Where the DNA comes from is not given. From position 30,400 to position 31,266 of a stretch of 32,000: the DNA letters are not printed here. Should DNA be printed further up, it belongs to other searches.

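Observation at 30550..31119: PilZ-domain protein with a novel N-terminal domain placed head-to-head with the XrtA EPS operon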

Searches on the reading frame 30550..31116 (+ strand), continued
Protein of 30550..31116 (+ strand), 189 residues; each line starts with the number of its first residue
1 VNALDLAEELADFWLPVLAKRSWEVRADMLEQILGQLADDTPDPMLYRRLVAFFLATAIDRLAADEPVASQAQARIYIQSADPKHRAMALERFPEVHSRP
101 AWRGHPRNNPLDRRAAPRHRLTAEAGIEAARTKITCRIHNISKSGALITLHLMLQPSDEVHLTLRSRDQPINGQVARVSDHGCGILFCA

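Call 38: search_protein_families(library=ncbifam, proteins=[L004:1810-3174:-, L004:3196-5271:-, L004:5306-6697:-, L002:1-1098:+, L016:1-2337:-, L025:4319-6307:+, L011:1-1165:-, L002:2304-2915:+, L027:98-1474:+, L013:3561-4763:-], max_evalue=0.00001)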
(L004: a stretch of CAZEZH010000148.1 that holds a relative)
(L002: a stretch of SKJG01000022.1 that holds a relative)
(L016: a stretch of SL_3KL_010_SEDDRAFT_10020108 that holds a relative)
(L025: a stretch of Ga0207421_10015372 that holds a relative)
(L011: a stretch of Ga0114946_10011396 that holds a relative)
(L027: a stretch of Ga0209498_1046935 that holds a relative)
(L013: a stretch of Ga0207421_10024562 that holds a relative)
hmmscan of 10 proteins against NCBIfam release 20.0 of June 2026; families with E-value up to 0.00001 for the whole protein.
L004:1810-3174:- (454 aa): 57 families (the best 25 are shown)
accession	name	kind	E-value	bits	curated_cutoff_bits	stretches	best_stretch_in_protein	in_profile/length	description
TIGR02915.1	PEP_resp_reg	equivalog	4.9e-218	724.4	502.6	1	11-452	1-444/445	PEP-CTERM-box response regulator transcription factor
NF008469.0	PRK11361.1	equivalog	1.2e-120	403.3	714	1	10-452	6-456/461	acetoacetate metabolism transcriptional regulator AtoC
TIGR01818.1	ntrC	equivalog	2.6e-110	369.4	558.6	1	12-393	2-378/463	nitrogen regulation protein NR(I)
TIGR01817.1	nifA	equivalog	1.2e-105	354.3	528.85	1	120-396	168-442/534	nif-specific transcriptional activator NifA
NF041552.1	TF_PrdR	equivalog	3.2e-105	352.6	795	1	136-451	255-577/577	sigma-54 dependent transcriptional regulator PrdR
NF041946.1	LuxO_transreg_Vib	equivalog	7.1e-103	344.9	800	1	40-390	30-374/463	quorum-sensing sigma-54 dependent transcriptional regulator LuxO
NF011695.0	PRK15115.1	equivalog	3.1e-98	329.5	763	1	5-450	3-436/445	two-component system response regulator GlrR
NF007689.0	PRK10365.1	equivalog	3.4e-98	329.3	760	1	9-445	6-437/441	sigma-54-dependent response regulator transcription factor ZraR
NF050807.1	TransRegFlbDCaul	equivalog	1.4e-97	327.5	750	1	30-450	24-438/454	sigma-54-dependent transcriptional regulator FlbD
NF049963.1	RespRegFlgRCampy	domain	2.7e-97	326.3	750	1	10-450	2-427/429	fla regulon two-component system response regulator FlgR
NF051870.1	NAssimRespRegNtrX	equivalog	3.6e-96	322.8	600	1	12-450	5-450/452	nitrogen assimilation response regulator NtrX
NF038308.1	RNA_repair_RtcR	equivalog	3.4e-93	313.3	650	1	131-442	162-503/530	RNA repair transcriptional activator RtcR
NF003451.0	PRK05022.1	equivalog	1e-92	311.5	476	1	134-452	176-510/512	nitric oxide reductase transcriptional regulator NorR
NF008176.1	PRK10923.1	equivalog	1.2e-88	297.8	620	1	10-393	5-382/469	nitrogen regulation protein NR(I)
TIGR02329.1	propionate_PrpR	equivalog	4.1e-87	293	499.2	1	125-448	181-525/526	propionate catabolism operon regulatory protein PrpR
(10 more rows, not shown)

L004:3196-5271:- (691 aa): 57 families (the best 25 are shown)
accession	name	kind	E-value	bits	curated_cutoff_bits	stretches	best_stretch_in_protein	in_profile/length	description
TIGR02916.1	PEP_his_kin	equivalog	6.9e-213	709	300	1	7-689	2-679/679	XrtA/PEP-CTERM system histidine kinase PrsK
NF010411.0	PRK13837.1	equivalog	3.4e-22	78.3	647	1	415-690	377-675/828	two-component system VirA-like sensor kinase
NF008468.0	PRK11360.1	equivalog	4.6e-21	74.8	646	1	513-690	427-608/616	two-component system sensor histidine kinase AtoS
NF007688.0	PRK10364.1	equivalog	2.9e-19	69.2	479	1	483-690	242-451/460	two-component system sensor histidine kinase ZraS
NF046044.1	PnpS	equivalog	1.6e-17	63.6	400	1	543-689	236-390/390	two-component system histidine kinase PnpS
NF006800.0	PRK09303.1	equivalog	2.1e-16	59.9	342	1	464-689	136-376/383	histidine kinase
TIGR02966.1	phoR_proteo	equivalog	1.3e-14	54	334.2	1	539-688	176-333/333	phosphate regulon sensor histidine kinase PhoR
NF040750.1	tetrathio_HK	equivalog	1.7e-14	53.2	750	1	453-679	309-543/555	tetrathionate respiration histidine kinase TtrS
NF052574.1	HisKinEspCMyxo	equivalog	2.5e-14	52.4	1200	1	467-689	403-636/785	serine histidine kinase EspC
NF011874.0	PRK15347.1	equivalog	4.7e-14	51.4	852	1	581-689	506-613/921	two component system sensor kinase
NF041880.1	EPS_EpsF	equivalog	4.8e-14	51.7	900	1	511-687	306-488/492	response regulator EpsF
TIGR02956.1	TMAO_torS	equivalog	6.4e-14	51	676.5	1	575-689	564-681/967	TMAO reductase system sensor histidine kinase/response regulator TorS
NF041735.1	hist_kin_RppB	equivalog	7.2e-14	51.4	400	1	490-689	225-438/438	two-component system sensor histidine kinase RppB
NF053867.1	SprKinKinDBac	equivalog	4.4e-13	48.5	775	1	576-689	385-496/500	sporulation kinase KinD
NF008298.1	PRK11086.1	subfamily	5.6e-13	48.2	520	1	589-689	424-524/529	DcuS/MalK family sensor histidine kinase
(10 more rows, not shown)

L004:5306-6697:- (463 aa): 10 families
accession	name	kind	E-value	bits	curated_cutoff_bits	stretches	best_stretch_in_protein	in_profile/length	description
TIGR03013.1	EpsB_2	subfamily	3.3e-156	520.8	393.35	1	31-463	19-443/443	TIGR03013 family XrtA/PEP-CTERM system glycosyltransferase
TIGR03025.1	EPS_sugtrans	subfamily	7.7e-119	397.8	295.55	1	19-463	3-445/445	exopolysaccharide biosynthesis polyprenyl glycosylphosphotransferase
TIGR03023.1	WcaJ_sugtrans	equivalog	1.8e-92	311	410.75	1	20-462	4-452/453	undecaprenyl-phosphate glucose phosphotransferase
TIGR03022.1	WbaP_sugtrans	subfamily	6.4e-66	223.5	403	1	23-463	11-456/456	undecaprenyl-phosphate galactose phosphotransferase WbaP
NF050817.1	PolSacchBiosHfsE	equivalog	3.3e-48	164.6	750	1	40-457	43-460/467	polysaccharide biosynthesis protein HfsE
NF007518.0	PRK10124.1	equivalog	3.3e-48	164.6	684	1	153-453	158-454/464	undecaprenyl-phosphate glucose phosphotransferase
NF041877.1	EPS_EpsZ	equivalog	8.7e-47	159.8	800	1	50-462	47-458/459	exopolysaccharide biosynthesis polyisoprenyl-phosphate hexose-1-phosphate transferase EpsZ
NF052601.1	undeca_RfbP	equivalog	2.2e-45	154.9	330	1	265-460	36-239/244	undecaprenyl-phosphate galactose phosphotransferase family protein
NF011751.0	PRK15204.1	equivalog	3.3e-34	118.3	907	1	121-462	126-475/476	undecaprenyl-phosphate galactose phosphotransferase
NF045514.1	glycotran_HepC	equivalog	2e-26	92.7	140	1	271-383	114-211/220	heterocyst development glycosyltransferase HepC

L002:1-1098:+ (365 aa): 6 families
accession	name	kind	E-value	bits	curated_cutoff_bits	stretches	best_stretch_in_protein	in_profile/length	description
NF011729.0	PRK15182.1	equivalog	1.6e-161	537.9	592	1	1-365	82-425/425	Vi polysaccharide biosynthesis UDP-N-acetylglucosamine C-6 dehydrogenase TviB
TIGR03026.1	NDP-sugDHase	subfamily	1.1e-91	307.7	189.8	2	79-342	139-402/413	nucleotide sugar dehydrogenase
NF008286.0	PRK11064.1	equivalog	2.8e-47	161.3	459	1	1-341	81-409/420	UDP-N-acetyl-D-mannosamine dehydrogenase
NF040825.1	UDPMaNacDH_Arch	equivalog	1.7e-44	152.4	750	1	2-339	82-385/418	UDP-N-acetyl-D-mannosamine dehydrogenase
NF041297.1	UDPGDh_AglM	equivalog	4.7e-30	104.8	670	1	2-317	81-379/429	UDP-glucose 6-dehydrogenase AglM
NF047673.2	TeichurnBiosyTuaD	equivalog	1.3e-18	67.4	700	1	109-307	167-362/439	UDP-glucose 6-dehydrogenase TuaD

L016:1-2337:- (779 aa): 0 families

L025:4319-6307:+ (662 aa): 18 families
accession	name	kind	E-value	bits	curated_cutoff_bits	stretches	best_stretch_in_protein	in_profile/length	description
TIGR03015.1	pepcterm_ATPase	hypoth_equivalog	1e-89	300.5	324.5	1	15-283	1-269/269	XrtA/PEP-CTERM system-associated ATPase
NF053611.1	YiaD_Gzip_OmpA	equivalog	3.5e-20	72.6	175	1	559-660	103-206/206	YiaD family glycine zipper/OmpA-like lipoprotein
NF008071.1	PRK10808.1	equivalog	1.8e-14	53.9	277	1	530-654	207-329/358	porin OmpA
NF053612.1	anchor_PA1041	equivalog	3e-14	53.5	250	1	558-660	131-235/236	PA1041 family peptidoglycan-binding anchor lipoprotein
TIGR03789.1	pdsO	hypoth_equivalog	7.1e-14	52.1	152.2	1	561-644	142-225/243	sortase-associated OmpA-like protein PdsO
NF053585.1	OMP_LP_YfiB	equivalog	7.6e-14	51.9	128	1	558-660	56-160/163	outer membrane lipoprotein YfiB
NF007804.1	PRK10510.1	equivalog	7.4e-13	48.4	307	1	580-660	134-216/219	OmpA family lipoprotein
TIGR02802.1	Pal_lipo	equivalog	3.8e-12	46.2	125.35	1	559-642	1-84/104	peptidoglycan-associated lipoprotein Pal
NF052230.1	T9SS_PorE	exception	3.3e-11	42.2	600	1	554-642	511-599/648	PorE family type IX secretion system protein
NF045787.1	OmpABordt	equivalog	4.6e-10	39.5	200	1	508-658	49-187/194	outer membrane protein OmpA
NF053613.1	OMP_toxin_LptF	equivalog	7e-10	39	400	1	557-660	140-245/256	lipotoxin F family OmpA-related lipoprotein LptF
NF008067.1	PRK10802.1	equivalog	8.4e-10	38.8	261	1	560-642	69-151/171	peptidoglycan-associated lipoprotein Pal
NF047726.1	AutTranAdhPGAsTpgA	equivalog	1e-09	38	350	1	578-638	176-237/268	trimeric autotransporter adhesin/peptidogylcan-associated protein TpgA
TIGR03350.1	type_VI_ompA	equivalog_domain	1.1e-09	38.3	139.8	1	562-660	34-137/137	type VI secretion system protein TssL, long form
NF033763.1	exchanger_TraB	exception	1.8e-08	32.8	700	1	560-643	394-478/522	outer membrane exchange protein TraB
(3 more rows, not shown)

L011:1-1165:- (388 aa): 0 families

L002:2304-2915:+ (203 aa): 0 families

L027:98-1474:+ (458 aa): 6 families
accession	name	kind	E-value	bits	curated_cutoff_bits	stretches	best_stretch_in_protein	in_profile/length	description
NF011729.0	PRK15182.1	equivalog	2.7e-185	616.2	592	2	177-458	144-425/425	Vi polysaccharide biosynthesis UDP-N-acetylglucosamine C-6 dehydrogenase TviB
TIGR03026.1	NDP-sugDHase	subfamily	1.1e-112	376.8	189.8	2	174-444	141-410/413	nucleotide sugar dehydrogenase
NF008286.0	PRK11064.1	equivalog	3.2e-61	207.2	459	2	166-434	139-409/420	UDP-N-acetyl-D-mannosamine dehydrogenase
NF040825.1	UDPMaNacDH_Arch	equivalog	2.4e-59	201.3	750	2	178-432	142-385/418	UDP-N-acetyl-D-mannosamine dehydrogenase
NF041297.1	UDPGDh_AglM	equivalog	3.2e-38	131.8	670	2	177-411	145-380/429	UDP-glucose 6-dehydrogenase AglM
NF047673.2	TeichurnBiosyTuaD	equivalog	8.4e-27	94.4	700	2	202-401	167-363/439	UDP-glucose 6-dehydrogenase TuaD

L013:3561-4763:- (400 aa): 14 families
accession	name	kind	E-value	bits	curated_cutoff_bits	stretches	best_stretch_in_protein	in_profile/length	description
TIGR03819.1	heli_sec_ATPase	hypoth_equivalog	3.3e-53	181.1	373.15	1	26-330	41-338/340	TadA family conjugal transfer-associated ATPase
TIGR02788.1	VirB11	equivalog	2.6e-42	144.9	249.95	2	157-330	132-306/308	P-type DNA transfer ATPase VirB11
TIGR02782.1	TrbB_P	equivalog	1.5e-35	123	304.55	1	40-340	14-300/303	P-type conjugative transfer ATPase TrbB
NF010407.0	PRK13833.1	subfamily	4.1e-30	105.3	499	1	42-340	24-307/323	conjugal transfer protein TrbB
NF058587.1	archaellum_moto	equivalog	2e-27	96.2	550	1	29-286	139-393/527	archaellum flagellar ATPase motor FlaI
NF010469.0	PRK13894.1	subfamily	4e-27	95.4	508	1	25-340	14-314/320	conjugal transfer ATPase TrbB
NF010475.0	PRK13900.1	equivalog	3.6e-24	85.4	389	2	153-335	144-327/333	type IV secretion system ATPase VirB11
NF053672.1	bindosome_BasE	exception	1.6e-19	70.1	1000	1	60-286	164-388/512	bindosome assembly system ATPase subunit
NF010425.0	PRK13851.1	equivalog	1.6e-19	70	461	1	151-337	144-331/344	type IV secretion system protein VirB11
NF041000.1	ATPase_ComGA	equivalog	3.4e-13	49.2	300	1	166-287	125-243/267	competence type IV pilus ATPase ComGA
NF007755.0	PRK10436.1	equivalog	4.7e-11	42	617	1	148-287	198-333/465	type II secretion system protein GspE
TIGR02533.1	type_II_gspE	equivalog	2.3e-09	36.4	630.25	1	148-287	222-357/486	type II secretion system ATPase GspE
TIGR02538.1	type_IV_pilB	equivalog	3.2e-09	36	675.65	1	152-287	299-430/564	type IV-A pilus assembly ATPase PilB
TIGR01420.1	pilT_fam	subfamily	1.1e-07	31.4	319.1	1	131-286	84-239/343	PilT/PilU family type 4a pilus ATPase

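Call 50: predict_structure(alignment_id=A1)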
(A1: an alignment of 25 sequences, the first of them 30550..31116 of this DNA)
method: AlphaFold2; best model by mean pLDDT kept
length: 189 residues; sequences in the alignment: 25
mean_pLDDT: 90.0   pTM: 0.60
mean pLDDT of the five models: 90.0, 90.0, 89.2, 88.9, 88.8
residues with pLDDT >= 90: 140; 70-90: 32; 50-70: 14; < 50: 3
segments of 3 or more residues with pLDDT < 50: 106-108
pLDDT, mean of each block of 10 residues (from residue 1): 95 97 94 89 91 97 90 95 96 80 52 72 95 96 95 96 94 95 93
secondary structure, 60 per line:
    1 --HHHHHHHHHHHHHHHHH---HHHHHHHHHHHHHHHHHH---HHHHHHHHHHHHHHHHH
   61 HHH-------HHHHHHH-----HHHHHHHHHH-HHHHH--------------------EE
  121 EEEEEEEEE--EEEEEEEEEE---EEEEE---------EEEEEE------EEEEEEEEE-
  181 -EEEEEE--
elements in order: H3-19 H23-40 H44-63 H71-77 H83-92 H94-98 E119-129 E132-141 E145-149 E159-164 E171-179 E182-187
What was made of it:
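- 30844..30903 (+): Flexible interdomain linker, residues 99-118, ending in the RxxxR motif (R113-R114-A-A-P-R118, nt 30889-30903). Low pLDDT at residues 101-120 (call 50).
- On PilZ domain c-di-GMP receptors (PF07238): The AF2 model has six strands at 119-187 with pLDDT around 95 (call 50).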

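Call 52: fold_search(model_id=the predicted structure, library=pdb)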
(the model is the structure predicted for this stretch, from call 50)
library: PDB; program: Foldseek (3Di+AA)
matches with E <= 10: 576; with E <= 0.001: 23
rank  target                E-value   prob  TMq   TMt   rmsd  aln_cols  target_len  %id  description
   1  9b8v_E                4.7e-05  1.00  0.36  0.08  13.8       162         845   14  AlphaFold2 informed cryo-EM model of the E. coli cellulose synthase BcsAG3B6 complex (released 2025-02-19)
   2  9fnn_A                6.2e-05  1.00  0.38  0.09  12.5       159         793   15  Cryo-EM structure of the c-di-GMP-saturated 'crown'less Bcs macrocomplex for cellulose secretion in E. coli (released 2024-10-16)
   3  1yln                  6.6e-05  1.00  0.33  0.28   3.8        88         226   23  The Crystal Structure of the Protein of Unknown Function VCA0042 from Vibrio cholerae O1 (released 2005-03-08)
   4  8u0i                  7.0e-05  1.00  0.38  0.80   2.2        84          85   18  Crystal structure of PA0012 complexed with cyclic-di-GMP from Pseudomonas aeruginosa (released 2024-09-04)
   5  9fmv_A                7.0e-05  1.00  0.35  0.09  14.5       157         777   15  Cryo-EM structure of the c-di-GMP-free synthase:pEtN transferase complex (BcsA-Bct-G3) from the E. coli cellulose secr (released 2024-10-16)
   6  3kyg_A                1.8e-04  1.00  0.34  0.29   3.5        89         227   21  Crystal structure of VCA0042 (L135R) complexed with c-di-GMP (released 2010-04-14)
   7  9fp0_A                1.8e-04  1.00  0.37  0.10  17.3       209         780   12  Cryo-EM structure of the 'crown'less Bcs macrocomplex for E. coli cellulose secretion in non-saturating c-di-GMP (loca (released 2024-10-16)
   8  4xrn_C                1.9e-04  1.00  0.33  0.55   3.5        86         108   21  Pilz domain with c-di-gmp of a protein from Pseudomonas aeruginosa (released 2016-02-03)
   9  4xrn_B                2.4e-04  1.00  0.34  0.59   3.4        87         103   21  Pilz domain with c-di-gmp of a protein from Pseudomonas aeruginosa (released 2016-02-03)
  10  4i86_A                3.0e-04  1.00  0.35  0.60   2.8        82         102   15  Crystal structure of PilZ domain of CeSA from cellulose synthesizing bacterium (released 2013-04-03)
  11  4xrn_A                3.8e-04  1.00  0.34  0.58   3.3        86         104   21  Pilz domain with c-di-gmp of a protein from Pseudomonas aeruginosa (released 2016-02-03)
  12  9fmz_A                3.8e-04  1.00  0.36  0.09  12.8       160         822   17  Cryo-EM structure of the c-di-GMP-bound synthase:pEtN transferase complex (BcsA-Bct-G3) from the E. coli cellulose sec (released 2024-10-16)
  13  5ej1_A                4.5e-04  1.00  0.33  0.10  12.8       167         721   17  Pre-translocation state of bacterial cellulose synthase (released 2016-03-30)
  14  4xrn_D                5.3e-04  1.00  0.35  0.58   3.7        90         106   21  Pilz domain with c-di-gmp of a protein from Pseudomonas aeruginosa (released 2016-02-03)
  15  7mie                  5.6e-04  1.00  0.34  0.27  10.8       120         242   17  Crystal structure of the Borreliella burgdorferi PlzA protein in complex with c-di-GMP (released 2021-06-30)
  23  4rt0_A                9.8e-04  1.00  0.32  0.52   4.4        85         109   21  Structure of the Alg44 PilZ domain from Pseudomonas aeruginosa PAO1 in complex with c-di-GMP (released 2015-04-08)
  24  4rt0_B                1.1e-03  1.00  0.32  0.54   4.4        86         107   21  Structure of the Alg44 PilZ domain from Pseudomonas aeruginosa PAO1 in complex with c-di-GMP (released 2015-04-08)
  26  4rt0_C                2.4e-03  1.00  0.32  0.55   4.2        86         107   21  Structure of the Alg44 PilZ domain from Pseudomonas aeruginosa PAO1 in complex with c-di-GMP (released 2015-04-08)
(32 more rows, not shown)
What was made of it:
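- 30904..31116 (+): PilZ beta-barrel, residues 119-189, with N140-I-S142-K-S-G145 (nt 30967-30984). Foldseek hits to c-di-GMP-bound PilZ structures: PA0012 8u0i (TM 0.80), Alg44 4rt0, BcsA, MapZ, VCA0042 (call 52).
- On PilZ domain c-di-GMP receptors (PF07238): Foldseek probability is 1.0 to many solved PilZ domains (call 52).
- Closest known: Single- and two-domain PilZ adaptor proteins. Same: Foldseek matches PA0012 at TM 0.80, and also VCA0042, MapZ, YcgR and PlzA (call 52).
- Closest known: Alg44 and BcsA PilZ domains. Same: The PilZ fold and motifs match, and both are associated with an exopolysaccharide locus (call 52).
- The AF2 barrel superposes on c-di-GMP-bound PilZ structures: PA0012 (TM 0.80, rmsd 2.2), Alg44, BcsA, MapZ (calls 50, 52). 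The PilZ barrel resembles those of Alg44 and BcsA (call 52).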

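Call 56: find_encoding_contigs(protein=P0020, flank=10000, max_places=3)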
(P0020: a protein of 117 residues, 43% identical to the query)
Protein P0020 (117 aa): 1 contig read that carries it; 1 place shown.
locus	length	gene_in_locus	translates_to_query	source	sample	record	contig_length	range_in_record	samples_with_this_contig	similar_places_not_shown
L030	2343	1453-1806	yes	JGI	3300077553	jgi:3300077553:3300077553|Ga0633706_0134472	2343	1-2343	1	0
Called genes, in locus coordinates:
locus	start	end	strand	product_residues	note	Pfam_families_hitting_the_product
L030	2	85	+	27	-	?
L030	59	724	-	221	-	PF07589:PEP_exosort_dom (weak)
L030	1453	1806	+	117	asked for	-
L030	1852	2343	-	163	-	?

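Call 57: find_encoding_contigs(protein=P0016, flank=10000, max_places=3)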
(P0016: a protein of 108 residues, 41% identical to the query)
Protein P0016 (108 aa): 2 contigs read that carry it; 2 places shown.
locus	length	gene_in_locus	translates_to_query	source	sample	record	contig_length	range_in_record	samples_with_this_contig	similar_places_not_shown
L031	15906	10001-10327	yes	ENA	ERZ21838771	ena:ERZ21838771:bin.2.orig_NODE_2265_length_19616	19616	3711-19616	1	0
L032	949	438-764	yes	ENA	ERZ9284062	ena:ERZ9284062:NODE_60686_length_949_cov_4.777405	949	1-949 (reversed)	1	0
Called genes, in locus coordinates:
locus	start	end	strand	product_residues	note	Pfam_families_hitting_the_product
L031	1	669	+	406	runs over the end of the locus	PF00155:Aminotran_1_2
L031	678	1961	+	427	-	PF03447:NAD_binding_3, PF00742:Homoserine_dh, PF01842:ACT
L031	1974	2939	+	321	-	PF03320:FBPase_glpX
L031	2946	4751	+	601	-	PF01368:DHH, PF02272:DHHA1, PF17768:RecJ_OB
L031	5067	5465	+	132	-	-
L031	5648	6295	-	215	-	PF07589:PEP_exosort_dom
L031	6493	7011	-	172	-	PF15919:HicB_lk_antitox (weak), PF15970:HicB-like_2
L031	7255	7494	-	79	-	-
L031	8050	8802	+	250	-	PF07589:PEP_exosort_dom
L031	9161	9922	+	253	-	PF07589:PEP_exosort_dom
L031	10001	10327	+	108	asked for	-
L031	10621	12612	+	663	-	PF00989:PAS, PF08448:PAS_4 (faint), PF13188:PAS_8 (faint), PF13426:PAS_9 (weak), PF00512:HisKA, PF02518:HATPase_c, PF00072:Response_reg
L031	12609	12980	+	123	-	PF00072:Response_reg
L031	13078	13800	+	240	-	PF02586:SRAP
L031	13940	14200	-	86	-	-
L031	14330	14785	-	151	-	-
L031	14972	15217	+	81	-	-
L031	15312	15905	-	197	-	?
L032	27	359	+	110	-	PF07589:PEP_exosort_dom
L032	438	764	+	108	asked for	-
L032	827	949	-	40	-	?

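Call 60: find_encoding_contigs(protein=P0036, flank=10000, max_places=3)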
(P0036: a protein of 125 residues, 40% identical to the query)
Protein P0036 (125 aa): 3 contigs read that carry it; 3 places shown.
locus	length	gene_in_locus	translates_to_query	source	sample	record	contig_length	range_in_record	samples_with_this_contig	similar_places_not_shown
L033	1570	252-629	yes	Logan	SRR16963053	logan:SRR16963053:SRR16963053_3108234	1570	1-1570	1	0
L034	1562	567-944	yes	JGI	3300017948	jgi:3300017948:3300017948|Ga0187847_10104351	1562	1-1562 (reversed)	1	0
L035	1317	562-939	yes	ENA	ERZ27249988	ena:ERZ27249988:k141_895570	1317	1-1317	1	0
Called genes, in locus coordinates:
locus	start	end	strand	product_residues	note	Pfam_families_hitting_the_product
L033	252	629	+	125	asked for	-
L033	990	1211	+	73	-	-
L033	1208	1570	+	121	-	?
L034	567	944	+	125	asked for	-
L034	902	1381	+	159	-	-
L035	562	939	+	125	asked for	-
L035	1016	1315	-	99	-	?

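Call 61: find_encoding_contigs(protein=P0048, flank=10000, max_places=3)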
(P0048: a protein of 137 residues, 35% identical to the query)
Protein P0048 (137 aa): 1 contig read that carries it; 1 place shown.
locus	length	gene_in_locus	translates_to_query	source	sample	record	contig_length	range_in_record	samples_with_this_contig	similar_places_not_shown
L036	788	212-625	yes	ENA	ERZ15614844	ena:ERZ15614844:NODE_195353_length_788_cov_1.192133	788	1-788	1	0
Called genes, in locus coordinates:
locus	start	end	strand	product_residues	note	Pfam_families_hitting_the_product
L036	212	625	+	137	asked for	-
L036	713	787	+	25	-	?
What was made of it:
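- Tried and rejected: Several standalone N-domain proteins lie on contigs too short to be informative (calls 60, 61).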

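Call 62: find_encoding_contigs(protein=P0041, flank=10000, max_places=3)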
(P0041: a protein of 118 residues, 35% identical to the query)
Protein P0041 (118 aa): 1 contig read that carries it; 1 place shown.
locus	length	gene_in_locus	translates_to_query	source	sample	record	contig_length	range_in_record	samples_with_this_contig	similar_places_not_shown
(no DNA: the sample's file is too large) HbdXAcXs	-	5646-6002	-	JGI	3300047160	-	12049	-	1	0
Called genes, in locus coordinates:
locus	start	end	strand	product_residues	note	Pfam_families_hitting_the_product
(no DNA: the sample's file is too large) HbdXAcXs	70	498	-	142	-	-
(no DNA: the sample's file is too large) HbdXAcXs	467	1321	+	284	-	-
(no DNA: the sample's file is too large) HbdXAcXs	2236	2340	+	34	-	-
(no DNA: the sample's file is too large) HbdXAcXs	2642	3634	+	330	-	PF01073:3Beta_HSD, PF01370:Epimerase, PF02719:Polysacc_synt_2 (weak), PF04321:RmlD_sub_bind, PF07993:NAD_binding_4 (faint), PF16363:GDP_Man_Dehyd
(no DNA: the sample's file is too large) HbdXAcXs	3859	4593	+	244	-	PF08238:Sel1, PF01464:SLT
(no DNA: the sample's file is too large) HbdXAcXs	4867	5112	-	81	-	-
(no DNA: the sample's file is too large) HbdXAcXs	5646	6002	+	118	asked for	-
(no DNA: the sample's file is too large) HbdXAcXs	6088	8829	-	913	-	PF14559:TPR_19, PF23914:TPR_CcmH_CycH (weak), PF13432:TPR_16 (weak), PF14559:TPR_19, PF13432:TPR_16 (weak), PF14559:TPR_19, PF13432:TPR_16 (weak), PF14559:TPR_19, +24 more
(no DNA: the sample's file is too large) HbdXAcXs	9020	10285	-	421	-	PF03721:UDPG_MGDP_dh_N, PF00984:UDPG_MGDP_dh, PF03720:UDPG_MGDP_dh_C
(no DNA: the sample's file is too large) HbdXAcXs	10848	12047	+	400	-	?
